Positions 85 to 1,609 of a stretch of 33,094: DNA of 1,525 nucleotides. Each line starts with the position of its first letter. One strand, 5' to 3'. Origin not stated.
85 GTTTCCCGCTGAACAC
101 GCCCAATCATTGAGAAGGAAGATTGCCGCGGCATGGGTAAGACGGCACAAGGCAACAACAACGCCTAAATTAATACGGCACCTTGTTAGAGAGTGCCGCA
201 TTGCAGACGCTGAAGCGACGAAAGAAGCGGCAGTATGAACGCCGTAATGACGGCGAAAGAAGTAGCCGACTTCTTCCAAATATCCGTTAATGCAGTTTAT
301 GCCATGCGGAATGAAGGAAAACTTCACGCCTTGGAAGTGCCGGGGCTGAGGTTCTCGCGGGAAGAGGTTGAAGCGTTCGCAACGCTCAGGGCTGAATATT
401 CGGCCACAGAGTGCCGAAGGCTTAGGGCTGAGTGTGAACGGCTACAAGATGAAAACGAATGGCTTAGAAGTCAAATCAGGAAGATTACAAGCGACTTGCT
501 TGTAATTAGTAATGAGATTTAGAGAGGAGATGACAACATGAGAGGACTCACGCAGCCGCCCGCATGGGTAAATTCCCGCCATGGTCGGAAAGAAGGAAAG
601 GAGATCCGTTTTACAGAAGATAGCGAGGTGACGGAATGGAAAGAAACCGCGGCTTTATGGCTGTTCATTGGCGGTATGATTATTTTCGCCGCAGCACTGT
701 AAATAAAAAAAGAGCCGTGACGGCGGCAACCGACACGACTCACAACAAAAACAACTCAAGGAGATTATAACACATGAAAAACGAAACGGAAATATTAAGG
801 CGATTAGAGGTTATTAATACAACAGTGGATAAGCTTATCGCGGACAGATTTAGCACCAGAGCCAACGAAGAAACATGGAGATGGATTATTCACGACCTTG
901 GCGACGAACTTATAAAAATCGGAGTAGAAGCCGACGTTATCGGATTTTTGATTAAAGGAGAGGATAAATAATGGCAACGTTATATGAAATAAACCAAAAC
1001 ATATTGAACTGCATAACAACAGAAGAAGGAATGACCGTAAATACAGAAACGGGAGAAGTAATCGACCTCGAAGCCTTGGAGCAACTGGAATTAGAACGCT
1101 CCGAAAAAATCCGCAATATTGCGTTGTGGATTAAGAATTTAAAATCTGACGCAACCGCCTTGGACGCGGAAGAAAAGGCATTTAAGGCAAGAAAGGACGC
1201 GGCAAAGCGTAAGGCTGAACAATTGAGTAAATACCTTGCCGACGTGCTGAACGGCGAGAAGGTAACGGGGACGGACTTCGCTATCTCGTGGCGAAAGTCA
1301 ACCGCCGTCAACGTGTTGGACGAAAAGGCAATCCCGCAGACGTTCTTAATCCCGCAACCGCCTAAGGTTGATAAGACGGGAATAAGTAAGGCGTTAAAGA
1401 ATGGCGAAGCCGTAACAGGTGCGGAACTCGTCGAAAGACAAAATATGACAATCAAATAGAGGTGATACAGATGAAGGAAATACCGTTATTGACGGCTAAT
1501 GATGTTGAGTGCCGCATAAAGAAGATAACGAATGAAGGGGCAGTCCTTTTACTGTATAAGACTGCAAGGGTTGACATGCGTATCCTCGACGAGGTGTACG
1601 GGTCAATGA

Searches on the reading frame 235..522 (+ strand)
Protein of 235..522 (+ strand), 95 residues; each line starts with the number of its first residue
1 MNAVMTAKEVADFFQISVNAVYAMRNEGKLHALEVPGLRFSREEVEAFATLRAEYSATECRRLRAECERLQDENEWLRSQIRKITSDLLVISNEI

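Call 57: search_protein_families(library=pfam, proteins=[window:235-522:+], max_evalue=0.001)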
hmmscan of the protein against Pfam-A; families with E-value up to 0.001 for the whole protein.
window:235-522:+ (95 aa): 2 families
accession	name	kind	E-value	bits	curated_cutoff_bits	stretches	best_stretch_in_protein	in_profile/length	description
PF12728.13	HTH_17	-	2e-10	41.2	27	1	4-49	1-47/51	Helix-turn-helix domain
PF18210.6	Knl1_RWD_C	-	0.00082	20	27.8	1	47-90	23-70/151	Knl1 RWD C-terminal domain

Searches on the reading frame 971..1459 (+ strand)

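Call 57: search_protein_families(library=pfam, proteins=[window:971-1459:+], max_evalue=0.001)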
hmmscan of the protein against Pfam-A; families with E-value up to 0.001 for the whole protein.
window:971-1459:+ (162 aa): 1 family
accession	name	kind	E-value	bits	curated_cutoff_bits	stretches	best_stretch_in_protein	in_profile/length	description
PF05565.16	Sipho_Gp157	-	1.4e-39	136.2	28.6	1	3-162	1-162/162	Siphovirus Gp157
